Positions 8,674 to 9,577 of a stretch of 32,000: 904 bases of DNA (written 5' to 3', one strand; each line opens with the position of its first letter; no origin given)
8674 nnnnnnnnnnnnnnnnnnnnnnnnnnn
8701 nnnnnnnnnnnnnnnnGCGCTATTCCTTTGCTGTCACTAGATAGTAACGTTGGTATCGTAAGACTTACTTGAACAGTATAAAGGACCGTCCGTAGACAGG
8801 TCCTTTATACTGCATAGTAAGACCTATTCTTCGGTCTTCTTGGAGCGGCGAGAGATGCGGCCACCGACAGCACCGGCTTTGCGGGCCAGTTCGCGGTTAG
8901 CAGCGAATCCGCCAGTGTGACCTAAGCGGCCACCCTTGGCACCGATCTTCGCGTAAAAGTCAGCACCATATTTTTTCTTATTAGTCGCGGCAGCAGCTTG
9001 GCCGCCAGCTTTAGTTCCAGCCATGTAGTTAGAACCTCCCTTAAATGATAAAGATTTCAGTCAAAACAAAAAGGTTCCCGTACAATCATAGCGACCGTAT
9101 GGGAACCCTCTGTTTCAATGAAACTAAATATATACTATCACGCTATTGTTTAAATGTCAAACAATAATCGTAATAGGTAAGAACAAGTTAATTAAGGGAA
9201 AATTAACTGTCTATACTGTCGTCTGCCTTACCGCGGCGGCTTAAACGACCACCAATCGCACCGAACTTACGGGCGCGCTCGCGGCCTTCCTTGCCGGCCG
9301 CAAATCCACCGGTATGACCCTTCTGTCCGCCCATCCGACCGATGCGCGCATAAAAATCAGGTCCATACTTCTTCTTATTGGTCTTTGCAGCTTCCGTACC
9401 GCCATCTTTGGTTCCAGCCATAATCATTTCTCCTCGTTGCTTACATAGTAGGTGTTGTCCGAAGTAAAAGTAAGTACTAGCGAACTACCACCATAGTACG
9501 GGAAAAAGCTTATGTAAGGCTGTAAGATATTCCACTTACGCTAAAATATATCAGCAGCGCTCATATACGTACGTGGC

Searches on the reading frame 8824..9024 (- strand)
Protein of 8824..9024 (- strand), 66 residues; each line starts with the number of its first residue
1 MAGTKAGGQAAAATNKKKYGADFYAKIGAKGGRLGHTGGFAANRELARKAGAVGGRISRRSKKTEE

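Call 104: search_protein_families(library=pfam, proteins=[window:8824-9024:-], max_evalue=0.1)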
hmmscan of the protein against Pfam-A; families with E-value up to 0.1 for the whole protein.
window:8824-9024:- (66 aa): 1 family
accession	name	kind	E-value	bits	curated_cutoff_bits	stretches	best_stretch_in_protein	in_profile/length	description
PF10685.14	KGG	-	0.026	15.3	20.4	0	39-56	1-19/22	Stress-induced bacterial acidophilic repeat motif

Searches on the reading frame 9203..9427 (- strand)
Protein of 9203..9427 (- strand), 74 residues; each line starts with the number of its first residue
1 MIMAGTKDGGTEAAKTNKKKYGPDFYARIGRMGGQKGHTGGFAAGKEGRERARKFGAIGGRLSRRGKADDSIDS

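Call 104: search_protein_families(library=pfam, proteins=[window:9203-9427:-], max_evalue=0.1)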
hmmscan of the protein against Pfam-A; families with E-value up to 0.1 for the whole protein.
window:9203-9427:- (74 aa): 1 family
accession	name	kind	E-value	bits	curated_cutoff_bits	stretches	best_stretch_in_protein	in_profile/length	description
PF10685.14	KGG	-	0.0018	19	20.4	1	22-38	6-22/22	Stress-induced bacterial acidophilic repeat motif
